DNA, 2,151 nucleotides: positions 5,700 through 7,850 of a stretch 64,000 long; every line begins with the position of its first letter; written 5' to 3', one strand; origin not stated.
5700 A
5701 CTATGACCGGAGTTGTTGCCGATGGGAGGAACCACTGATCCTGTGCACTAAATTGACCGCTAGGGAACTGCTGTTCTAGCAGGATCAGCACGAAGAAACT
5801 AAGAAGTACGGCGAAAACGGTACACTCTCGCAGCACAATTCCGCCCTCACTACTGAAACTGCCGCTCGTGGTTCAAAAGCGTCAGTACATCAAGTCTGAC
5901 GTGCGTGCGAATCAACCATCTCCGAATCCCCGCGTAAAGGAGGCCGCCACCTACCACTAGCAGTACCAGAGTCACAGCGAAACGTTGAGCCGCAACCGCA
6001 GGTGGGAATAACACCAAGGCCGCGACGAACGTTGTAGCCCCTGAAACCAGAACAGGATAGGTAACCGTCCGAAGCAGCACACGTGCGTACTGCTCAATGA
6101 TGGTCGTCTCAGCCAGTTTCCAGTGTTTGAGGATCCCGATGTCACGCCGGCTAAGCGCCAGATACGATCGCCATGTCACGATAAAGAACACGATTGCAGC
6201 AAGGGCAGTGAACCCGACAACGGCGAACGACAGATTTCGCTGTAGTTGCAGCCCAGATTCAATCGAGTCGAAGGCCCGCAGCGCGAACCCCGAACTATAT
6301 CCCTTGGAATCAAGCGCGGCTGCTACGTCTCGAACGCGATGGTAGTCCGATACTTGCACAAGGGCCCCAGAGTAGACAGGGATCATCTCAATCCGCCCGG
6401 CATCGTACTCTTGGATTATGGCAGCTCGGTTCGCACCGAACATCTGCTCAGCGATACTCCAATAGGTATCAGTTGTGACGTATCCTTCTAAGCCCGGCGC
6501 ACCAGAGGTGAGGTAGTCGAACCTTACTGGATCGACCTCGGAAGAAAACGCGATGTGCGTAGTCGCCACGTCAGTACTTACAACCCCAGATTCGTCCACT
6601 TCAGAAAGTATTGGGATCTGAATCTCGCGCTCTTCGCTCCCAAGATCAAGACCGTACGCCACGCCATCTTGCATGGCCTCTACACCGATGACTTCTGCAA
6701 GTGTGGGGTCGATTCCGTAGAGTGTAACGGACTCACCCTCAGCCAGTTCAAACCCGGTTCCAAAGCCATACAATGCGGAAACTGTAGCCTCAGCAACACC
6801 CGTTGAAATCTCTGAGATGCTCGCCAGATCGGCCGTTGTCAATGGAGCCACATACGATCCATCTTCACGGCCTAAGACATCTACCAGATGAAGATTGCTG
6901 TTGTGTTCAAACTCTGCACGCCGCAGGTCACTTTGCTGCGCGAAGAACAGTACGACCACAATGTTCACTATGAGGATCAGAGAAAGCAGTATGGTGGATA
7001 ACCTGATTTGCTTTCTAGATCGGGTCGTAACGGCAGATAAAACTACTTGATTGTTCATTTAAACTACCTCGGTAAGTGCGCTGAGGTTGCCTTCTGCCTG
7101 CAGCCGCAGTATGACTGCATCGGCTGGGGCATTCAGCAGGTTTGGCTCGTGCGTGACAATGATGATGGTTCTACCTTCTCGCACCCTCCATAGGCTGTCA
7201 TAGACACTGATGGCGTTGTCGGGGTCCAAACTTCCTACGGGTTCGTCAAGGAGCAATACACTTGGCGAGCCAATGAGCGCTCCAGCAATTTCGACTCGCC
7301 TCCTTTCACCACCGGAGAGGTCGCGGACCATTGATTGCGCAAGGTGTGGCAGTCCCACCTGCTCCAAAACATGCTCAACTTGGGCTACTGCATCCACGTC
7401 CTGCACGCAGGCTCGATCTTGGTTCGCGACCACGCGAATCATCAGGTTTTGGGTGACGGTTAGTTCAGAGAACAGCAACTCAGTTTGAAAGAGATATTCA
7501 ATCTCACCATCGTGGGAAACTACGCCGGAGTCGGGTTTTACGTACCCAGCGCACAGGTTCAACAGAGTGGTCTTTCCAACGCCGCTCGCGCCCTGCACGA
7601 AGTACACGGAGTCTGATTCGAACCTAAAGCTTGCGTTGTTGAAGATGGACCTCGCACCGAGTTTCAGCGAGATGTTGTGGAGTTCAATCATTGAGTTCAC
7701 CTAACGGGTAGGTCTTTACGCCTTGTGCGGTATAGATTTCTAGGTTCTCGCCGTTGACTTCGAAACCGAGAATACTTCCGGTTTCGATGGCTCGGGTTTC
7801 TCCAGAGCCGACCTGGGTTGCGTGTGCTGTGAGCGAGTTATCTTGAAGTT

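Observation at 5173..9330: AT-richer six-gene operon: Sec-secreted orphan protein, lipoprotein, ABC ATPase, FtsX-type permease and two small envelope proteins (candidate toxin/bacteriocin plus export-immunity module)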

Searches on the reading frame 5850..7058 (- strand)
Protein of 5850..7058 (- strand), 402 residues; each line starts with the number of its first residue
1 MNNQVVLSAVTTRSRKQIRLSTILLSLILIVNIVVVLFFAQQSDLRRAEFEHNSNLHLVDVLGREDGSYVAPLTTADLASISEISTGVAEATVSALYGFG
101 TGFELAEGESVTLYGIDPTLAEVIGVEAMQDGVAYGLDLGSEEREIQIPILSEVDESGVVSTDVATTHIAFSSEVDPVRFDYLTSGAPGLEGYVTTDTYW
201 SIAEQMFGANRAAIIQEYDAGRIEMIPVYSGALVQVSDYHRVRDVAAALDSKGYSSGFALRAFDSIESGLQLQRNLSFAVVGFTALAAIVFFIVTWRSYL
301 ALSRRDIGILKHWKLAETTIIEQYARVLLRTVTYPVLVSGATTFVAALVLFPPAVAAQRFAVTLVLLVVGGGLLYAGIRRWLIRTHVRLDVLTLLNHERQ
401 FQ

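Call 5: search_protein_families(library=pfam, proteins=[window:5850-7058:-], max_evalue=1)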
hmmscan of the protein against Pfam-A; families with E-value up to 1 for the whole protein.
window:5850-7058:- (402 aa): 0 families

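Call 6: search_protein_families(library=ncbifam, proteins=[window:5850-7058:-], max_evalue=1)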
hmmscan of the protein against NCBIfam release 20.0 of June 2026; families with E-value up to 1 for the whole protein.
window:5850-7058:- (402 aa): 0 families

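Call 8: search_protein_families(library=padloc, proteins=[window:5850-7058:-], max_evalue=1)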
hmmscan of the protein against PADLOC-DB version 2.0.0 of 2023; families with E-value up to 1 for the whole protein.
window:5850-7058:- (402 aa): 0 families

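Call 19: find_homologous_proteins(query=window:5850-7058:-, max_evalue=0.01)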
Query window:5850-7058:- (402 aa): 6 proteins with E <= 0.01 among 8000 candidates.
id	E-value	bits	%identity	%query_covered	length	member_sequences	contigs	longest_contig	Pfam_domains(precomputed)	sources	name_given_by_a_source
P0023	4.6e-252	853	100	100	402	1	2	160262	-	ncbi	-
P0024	7.3e-170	583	66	100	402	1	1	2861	-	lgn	-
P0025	1.1e-82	296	54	64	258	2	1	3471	-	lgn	-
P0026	9.1e-66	241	38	100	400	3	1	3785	-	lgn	-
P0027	3.2e-58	216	34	100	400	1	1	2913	-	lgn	-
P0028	4.2e-58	215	35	100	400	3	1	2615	-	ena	-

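Call 24: find_encoding_contigs(protein=P0023, flank=10000, max_places=4)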
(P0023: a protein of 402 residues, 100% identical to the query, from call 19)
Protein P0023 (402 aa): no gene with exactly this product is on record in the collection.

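Call 36: search_solved_structures(query=A2, max_evalue=10, show_alignments=3)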
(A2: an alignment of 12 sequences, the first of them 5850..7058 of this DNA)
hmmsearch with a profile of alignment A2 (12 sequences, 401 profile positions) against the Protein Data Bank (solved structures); distinct sequences matched with E-value up to 10: 0.

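Call 40: find_homologous_proteins(query=A2, max_evalue=1)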
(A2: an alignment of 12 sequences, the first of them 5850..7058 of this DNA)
Query A2 (12 sequences) (402 aa, profile of the alignment): 8 proteins with E <= 1 among 8000 candidates.
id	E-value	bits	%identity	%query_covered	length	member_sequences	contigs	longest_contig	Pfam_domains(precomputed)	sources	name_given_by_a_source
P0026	6.5e-182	623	38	100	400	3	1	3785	-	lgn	-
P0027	8.1e-181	619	34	100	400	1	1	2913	-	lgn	-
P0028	3.3e-179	614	35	100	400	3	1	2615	-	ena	-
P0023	7.1e-164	564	100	100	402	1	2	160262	-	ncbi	-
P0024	3.7e-162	558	66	100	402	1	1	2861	-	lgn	-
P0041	1.1e-146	507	29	99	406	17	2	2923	-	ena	-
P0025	2.2e-66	243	54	64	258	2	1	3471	-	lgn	-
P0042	5.4e-46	175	27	43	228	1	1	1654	-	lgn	-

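Call 51: predict_structure(alignment_id=A3)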
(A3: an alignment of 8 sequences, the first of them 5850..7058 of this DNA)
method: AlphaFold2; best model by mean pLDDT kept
length: 402 residues; sequences in the alignment: 8
mean_pLDDT: 83.5   pTM: 0.62
mean pLDDT of the five models: 83.5, 80.8, 79.1, 78.5, 78.4
residues with pLDDT >= 90: 117; 70-90: 237; 50-70: 38; < 50: 10
segments of 3 or more residues with pLDDT < 50: 1-7, 400-402
pLDDT, mean of each block of 10 residues (from residue 1): 48 75 88 86 77 80 82 92 95 88 83 91 88 91 88 59 84 88 79 93 90 90 77 89 92 86 69 78 85 87 80 83 88 90 91 87 89 91 86 64 39
secondary structure, 60 per line:
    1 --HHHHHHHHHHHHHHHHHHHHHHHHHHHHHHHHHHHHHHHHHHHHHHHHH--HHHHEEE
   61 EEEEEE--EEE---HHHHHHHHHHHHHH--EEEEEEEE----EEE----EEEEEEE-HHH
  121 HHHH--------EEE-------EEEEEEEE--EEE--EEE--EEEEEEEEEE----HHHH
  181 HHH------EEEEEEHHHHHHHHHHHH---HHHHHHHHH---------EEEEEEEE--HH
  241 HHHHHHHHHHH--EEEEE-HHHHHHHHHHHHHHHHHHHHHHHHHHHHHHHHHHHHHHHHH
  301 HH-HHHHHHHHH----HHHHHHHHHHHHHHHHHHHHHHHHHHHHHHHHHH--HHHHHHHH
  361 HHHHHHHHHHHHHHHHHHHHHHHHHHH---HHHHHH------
elements in order: H3-51 H54-57 E58-66 E69-71 H75-88 E91-98 E103-105 E110-116 H118-124 E133-135 E143-150 E153-155 E158-160 E163-172 H177-183 E190-195 H196-207 H211-219 E229-236 H239-251 E254-258 H260-302 H304-312 H317-350 H353-387 H391-396

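Call 54: fold_search(model_id=the predicted structure, library=pdb)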
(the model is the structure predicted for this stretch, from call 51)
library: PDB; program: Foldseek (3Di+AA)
matches with E <= 10: 184; with E <= 0.001: 40
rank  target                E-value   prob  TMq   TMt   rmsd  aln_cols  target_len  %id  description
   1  9rld_E                2.9e-11  1.00  0.57  0.56   9.1       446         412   10  LolCDE complex with Lpp lipoprotein (released 2026-01-21)
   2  9rlc_E                6.5e-11  1.00  0.53  0.52   9.7       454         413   11  LolCDE complex with Lpp lipoprotein (released 2026-01-21)
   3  9xro_E                6.6e-10  1.00  0.51  0.53   7.8       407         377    9  LolCDE in complex with SMT-738_3 (released 2026-03-18)
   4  5xu1_M                1.7e-09  1.00  0.43  0.44  11.7       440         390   11  Structure of a non-canonical ABC transporter from Streptococcus pneumoniae R6 (released 2018-01-24)
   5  7mdy_A                4.0e-09  1.00  0.46  0.46   9.3       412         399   11  LolCDE nucleotide-bound (released 2021-08-11)
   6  5nik_J                4.0e-09  1.00  0.52  0.37   8.8       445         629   11  Structure of the MacAB-TolC ABC-type tripartite multidrug efflux pump (released 2017-05-24)
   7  9rli_E                4.5e-09  1.00  0.52  0.53   9.6       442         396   12  LolCDEdelta(235-252) complex with Pal lipoprotein (released 2026-01-21)
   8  7mdx_A                8.4e-09  1.00  0.37  0.37  13.0       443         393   12  LolCDE nucleotide-free (released 2021-08-11)
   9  5gko_A                9.4e-09  1.00  0.39  0.27  10.9       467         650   11  Crystal structure of tripartite-type ABC transporter, MacB from Acinetobacter baumannii (released 2017-11-15)
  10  7arh_E                1.3e-08  1.00  0.56  0.56   7.5       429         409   11  LolCDE in complex with lipoprotein (released 2021-04-07)
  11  5lil_A                1.7e-08  1.00  0.51  0.37   8.3       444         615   12  Structure of Aggregatibacter actinomycetemcomitans MacB bound to ATPyS (P21) (released 2017-11-15)
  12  7v8i_C                2.2e-08  1.00  0.45  0.45   8.3       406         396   11  LolCD(E171Q)E with bound AMPPNP in nanodiscs (released 2022-08-31)
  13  5lj7_B                4.5e-08  1.00  0.48  0.35   9.6       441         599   11  Structure of Aggregatibacter actinomycetemcomitans MacB bound to ATP (P21) (released 2017-11-15)
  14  5xu1_S                8.0e-08  1.00  0.42  0.44  10.4       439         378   12  Structure of a non-canonical ABC transporter from Streptococcus pneumoniae R6 (released 2018-01-24)
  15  9rld_C                1.0e-07  1.00  0.41  0.42  10.2       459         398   11  LolCDE complex with Lpp lipoprotein (released 2026-01-21)
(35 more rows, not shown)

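Call 81: search_protein_families(library=pfam, proteins=[L021:6787-8268:+, L021:8319-9014:+, L021:9070-9675:+], max_evalue=1)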
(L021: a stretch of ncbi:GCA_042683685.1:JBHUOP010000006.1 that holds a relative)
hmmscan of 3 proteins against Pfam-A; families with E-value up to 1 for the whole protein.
L021:6787-8268:+ (494 aa): 0 families

L021:8319-9014:+ (232 aa): 1 family
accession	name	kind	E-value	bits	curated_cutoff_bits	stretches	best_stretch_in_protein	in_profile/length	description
PF13567.11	DUF4131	-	0.032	14.4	31.6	1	9-67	7-60/165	Domain of unknown function (DUF4131)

L021:9070-9675:+ (202 aa): 1 family
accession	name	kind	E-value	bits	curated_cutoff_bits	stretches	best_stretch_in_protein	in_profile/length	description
PF21380.2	Nrd1-Seb1_dom2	-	0.027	14.9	27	1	88-134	6-52/57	Nrd1/Seb1, domain 2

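Call 85: search_protein_families(library=ncbifam, proteins=[L021:6787-8268:+, L021:8319-9014:+, L021:9070-9675:+], max_evalue=1)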
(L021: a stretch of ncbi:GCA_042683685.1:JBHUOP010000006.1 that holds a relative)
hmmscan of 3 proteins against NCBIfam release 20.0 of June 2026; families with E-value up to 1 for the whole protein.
L021:6787-8268:+ (494 aa): 0 families

L021:8319-9014:+ (232 aa): 2 families
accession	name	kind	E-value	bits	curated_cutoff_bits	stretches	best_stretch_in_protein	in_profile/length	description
TIGR01167.1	LPXTG_anchor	domain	0.064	14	15.9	0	37-56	11-30/34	LPXTG cell wall anchor domain-containing protein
NF010230.0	PRK13682.1-5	equivalog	0.16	12.3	89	1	11-31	33-53/53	hypothetical protein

L021:9070-9675:+ (202 aa): 0 families

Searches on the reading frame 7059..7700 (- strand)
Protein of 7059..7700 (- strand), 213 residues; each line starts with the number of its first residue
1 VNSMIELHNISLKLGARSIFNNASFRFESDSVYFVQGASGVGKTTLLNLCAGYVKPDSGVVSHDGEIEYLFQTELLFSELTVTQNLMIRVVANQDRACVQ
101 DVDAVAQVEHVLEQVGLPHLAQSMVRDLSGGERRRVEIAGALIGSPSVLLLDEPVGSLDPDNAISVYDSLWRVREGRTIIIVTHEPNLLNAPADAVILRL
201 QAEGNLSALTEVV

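Call 5: search_protein_families(library=pfam, proteins=[window:7059-7700:-], max_evalue=1)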
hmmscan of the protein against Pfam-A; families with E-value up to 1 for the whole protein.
window:7059-7700:- (213 aa): 17 families
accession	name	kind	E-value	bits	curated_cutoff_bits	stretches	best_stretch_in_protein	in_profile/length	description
PF00005.33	ABC_tran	-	4e-27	95.9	25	1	20-155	1-136/137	ABC transporter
PF13304.12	AAA_21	-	5.4e-08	33.7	27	1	126-190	236-304/304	AAA domain, putative AbiEii toxin, Type IV TA system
PF13191.12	AAA_16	-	0.00048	21.1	32.6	1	31-116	25-104/167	AAA ATPase domain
PF03193.22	RsgA_GTPase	-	0.0034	17.7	30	1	30-63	106-139/174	RsgA GTPase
PF13555.12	AAA_29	-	0.005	17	27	1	19-47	11-39/61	P-loop containing region of AAA domain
PF25199.1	nSTAND_NTPase5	-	0.024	14.9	34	1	28-73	39-86/145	Novel STAND NTPase 5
PF02463.25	SMC_N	-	0.025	14.4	40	1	107-194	122-207/220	RecF/RecN/SMC N terminal domain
PF20720.3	nSTAND3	-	0.034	14.3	27.2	1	19-55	6-43/155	Novel STAND NTPase 3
PF18748.7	HMUDK_HMUD1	-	0.072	13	27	1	30-115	17-90/196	5-hmdU DNA kinase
PF05729.18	NACHT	-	0.084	13.1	26.7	1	32-48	2-18/167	NACHT domain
PF06414.18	Zeta_toxin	-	0.1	12.5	22.3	1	28-62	14-48/199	Zeta toxin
PF13173.12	AAA_14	-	0.12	12.9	27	1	31-60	3-32/129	AAA domain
PF13401.12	AAA_22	-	0.13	13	27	1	29-50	4-25/130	AAA domain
PF13604.12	AAA_30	-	0.15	12.2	27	1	29-55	17-43/191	AAA domain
PF01637.24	ATPase_2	-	0.18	12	33.2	1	27-49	17-39/225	ATPase domain predominantly from Archaea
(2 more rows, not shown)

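Call 6: search_protein_families(library=ncbifam, proteins=[window:7059-7700:-], max_evalue=1)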
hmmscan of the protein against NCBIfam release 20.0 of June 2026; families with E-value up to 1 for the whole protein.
window:7059-7700:- (213 aa): 194 families (the best 25 are shown)
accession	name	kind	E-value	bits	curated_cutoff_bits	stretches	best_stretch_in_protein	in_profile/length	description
TIGR03608.1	L_ocin_972_ABC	subfamily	2.7e-37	128.3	254.85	1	7-196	1-203/206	putative bacteriocin export ABC transporter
TIGR02673.1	FtsE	equivalog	3.3e-35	121.7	264.85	1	4-200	1-210/214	cell division ATP-binding protein FtsE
TIGR02857.1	CydD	equivalog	4.3e-31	108.5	435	1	4-191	321-522/529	thiol reductant ABC exporter subunit CydD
NF040873.1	AztA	equivalog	3.9e-30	104.9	220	1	16-196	4-189/191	zinc ABC transporter ATP-binding protein AztA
TIGR04406.1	LPS_export_lptB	equivalog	7e-28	97.5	240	1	6-177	3-185/239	LPS export ABC transporter ATP-binding protein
TIGR02211.1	LolD_lipo_ex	equivalog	1.1e-27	97.1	307.75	2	67-191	85-207/221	lipoprotein-releasing ABC transporter ATP-binding protein LolD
TIGR02982.1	heterocyst_DevA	subfamily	5.4e-27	94.8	295.8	2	66-194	83-209/220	ABC exporter ATP-binding subunit, DevA family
NF000355.4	ribo_prot_ABC_F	equivalog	2.5e-26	92.6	380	1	4-197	2-185/499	ribosomal protection-like ABC-F family protein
NF010068.0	PRK13548.1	equivalog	3.3e-26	92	261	1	2-198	3-215/261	heme ABC transporter ATP-binding protein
TIGR02142.1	modC_ABC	equivalog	3.7e-26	92.2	285.05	2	63-201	73-211/353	molybdenum ABC transporter ATP-binding protein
TIGR02868.1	CydC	equivalog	7.4e-26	90.9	329.05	1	17-186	348-530/530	thiol reductant ABC exporter subunit CydC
TIGR01166.1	cbiO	subfamily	2.3e-25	89.2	211.8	1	20-188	8-189/190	cobalt ABC transporter, ATP-binding protein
NF008421.0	PRK11248.1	equivalog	2.5e-25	89.4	357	1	4-185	1-188/255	taurine ABC transporter ATP-binding subunit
NF007090.0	PRK09544.1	equivalog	2.9e-25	89.2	306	1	1-197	1-192/251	zinc ABC transporter ATP-binding protein ZnuC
TIGR03411.1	urea_trans_UrtD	equivalog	3.7e-25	89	304.1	1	4-196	2-212/242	urea ABC transporter ATP-binding protein UrtD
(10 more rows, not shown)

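Call 8: search_protein_families(library=padloc, proteins=[window:7059-7700:-], max_evalue=1)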
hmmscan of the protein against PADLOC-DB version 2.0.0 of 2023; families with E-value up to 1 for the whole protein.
window:7059-7700:- (213 aa): 31 families (the best 25 are shown)
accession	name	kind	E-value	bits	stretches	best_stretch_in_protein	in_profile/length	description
PDLC04135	mad3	-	2.7e-24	84.4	2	115-203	251-341/374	mads_3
PDLC04164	AriA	-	1.1e-08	33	2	144-190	191-237/253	-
PDLC04140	mad8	-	5e-08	30.8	1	20-189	17-237/314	mads_8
PDLC02980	AriA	-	4.2e-07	28.2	1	126-190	236-304/304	-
PDLC03859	LmuB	-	2e-06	25.3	2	4-48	2-42/611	-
PDLC00289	PtuA1|PtuA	-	2e-05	21.9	1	144-201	247-304/404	AAA ATPase domain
PDLC04213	HEC-02A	-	2.7e-05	21.9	2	143-189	229-276/337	-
PDLC00274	PtuA1|PtuA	-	0.00016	19.1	1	147-205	307-367/438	AAA ATPase domain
PDLC02335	AbiLi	-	0.0002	18.5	1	69-196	134-243/326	AbiLi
PDLC04178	HEC-01A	-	0.00054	17.1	1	98-192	235-334/399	-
PDLC00290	PtuA1|PtuA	-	0.002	15.5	1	20-55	14-48/414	AAA ATPase domain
PDLC04893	PDC-S06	-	0.0028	14.1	1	126-188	620-687/862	-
PDLC05079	PDC-S73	-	0.0083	12.9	1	18-57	179-219/752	-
PDLC02981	AriAB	-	0.0083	12.8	1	147-192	332-381/694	-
PDLC00305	PtuA1|PtuA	-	0.009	13.4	1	30-54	23-47/392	AAA ATPase domain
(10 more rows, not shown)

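Call 39: search_solved_structures(query=window:7059-7700:-, max_evalue=1e-20)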
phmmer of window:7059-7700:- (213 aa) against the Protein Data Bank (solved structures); distinct sequences matched with E-value up to 1e-20: 85 (the best 60 are shown).
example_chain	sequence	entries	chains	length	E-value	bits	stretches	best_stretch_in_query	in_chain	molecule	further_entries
8s7v_K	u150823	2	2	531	1.1e-32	116.3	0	71-191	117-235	Glycine betaine/carnitine/choline transport ATP-binding protein OpuCA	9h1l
7niu_A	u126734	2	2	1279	2.2e-31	112.1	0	28-195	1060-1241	Isoform 2 of Phosphatidylcholine translocator ABCB4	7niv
6s7p_A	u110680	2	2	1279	1.4e-30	109.4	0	28-195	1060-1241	Phosphatidylcholine translocator ABCB4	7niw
7lkp_A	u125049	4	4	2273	4.5e-30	107.8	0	24-197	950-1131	Retinal-specific phospholipid-transporting ATPase ABCA4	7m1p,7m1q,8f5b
7e7i_A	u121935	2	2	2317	4.7e-30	107.7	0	24-197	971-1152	Retinal-specific phospholipid-transporting ATPase ABCA4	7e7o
7lkz_A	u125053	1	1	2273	3.1e-29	105.1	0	24-197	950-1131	Retinal-specific phospholipid-transporting ATPase ABCA4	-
7e7q_A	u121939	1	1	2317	3.2e-29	105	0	24-197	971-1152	Retinal-specific phospholipid-transporting ATPase ABCA4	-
7zk9_A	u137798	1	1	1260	3.6e-29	104.8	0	19-189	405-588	ATP-dependent translocase ABCB1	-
6q81_A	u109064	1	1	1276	3.7e-29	104.8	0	19-189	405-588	P-glycoprotein (ABCB1)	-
6ujp_A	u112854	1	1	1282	3.7e-29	104.8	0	19-189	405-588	ATP-dependent translocase ABCB1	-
6ujr_A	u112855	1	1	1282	3.7e-29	104.8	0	19-189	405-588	ATP-dependent translocase ABCB1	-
6ujw_A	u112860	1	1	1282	3.7e-29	104.8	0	19-189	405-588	ATP-dependent translocase ABCB1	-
6ujs_A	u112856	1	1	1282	3.7e-29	104.8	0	19-189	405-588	ATP-dependent translocase ABCB1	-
3g5u_A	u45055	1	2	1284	3.7e-29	104.8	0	19-189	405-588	Multidrug resistance protein 1a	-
6ujt_A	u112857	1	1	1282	3.7e-29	104.8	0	19-189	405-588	ATP-dependent translocase ABCB1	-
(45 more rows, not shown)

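Call 81: search_protein_families(library=pfam, proteins=[L021:6787-8268:+, L021:8319-9014:+, L021:9070-9675:+], max_evalue=1)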
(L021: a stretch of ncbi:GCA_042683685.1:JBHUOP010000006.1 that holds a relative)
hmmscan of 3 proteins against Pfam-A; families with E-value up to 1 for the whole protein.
L021:6787-8268:+ (494 aa): 0 families

L021:8319-9014:+ (232 aa): 1 family
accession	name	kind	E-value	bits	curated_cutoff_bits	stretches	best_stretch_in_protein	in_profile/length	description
PF13567.11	DUF4131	-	0.032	14.4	31.6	1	9-67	7-60/165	Domain of unknown function (DUF4131)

L021:9070-9675:+ (202 aa): 1 family
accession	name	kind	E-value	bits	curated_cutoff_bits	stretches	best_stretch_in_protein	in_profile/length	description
PF21380.2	Nrd1-Seb1_dom2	-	0.027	14.9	27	1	88-134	6-52/57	Nrd1/Seb1, domain 2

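Call 85: search_protein_families(library=ncbifam, proteins=[L021:6787-8268:+, L021:8319-9014:+, L021:9070-9675:+], max_evalue=1)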
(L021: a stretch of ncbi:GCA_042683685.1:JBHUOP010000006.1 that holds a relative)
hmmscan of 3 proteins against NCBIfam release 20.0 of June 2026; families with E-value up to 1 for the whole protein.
L021:6787-8268:+ (494 aa): 0 families

L021:8319-9014:+ (232 aa): 2 families
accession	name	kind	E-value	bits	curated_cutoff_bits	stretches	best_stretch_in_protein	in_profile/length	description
TIGR01167.1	LPXTG_anchor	domain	0.064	14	15.9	0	37-56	11-30/34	LPXTG cell wall anchor domain-containing protein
NF010230.0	PRK13682.1-5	equivalog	0.16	12.3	89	1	11-31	33-53/53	hypothetical protein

L021:9070-9675:+ (202 aa): 0 families
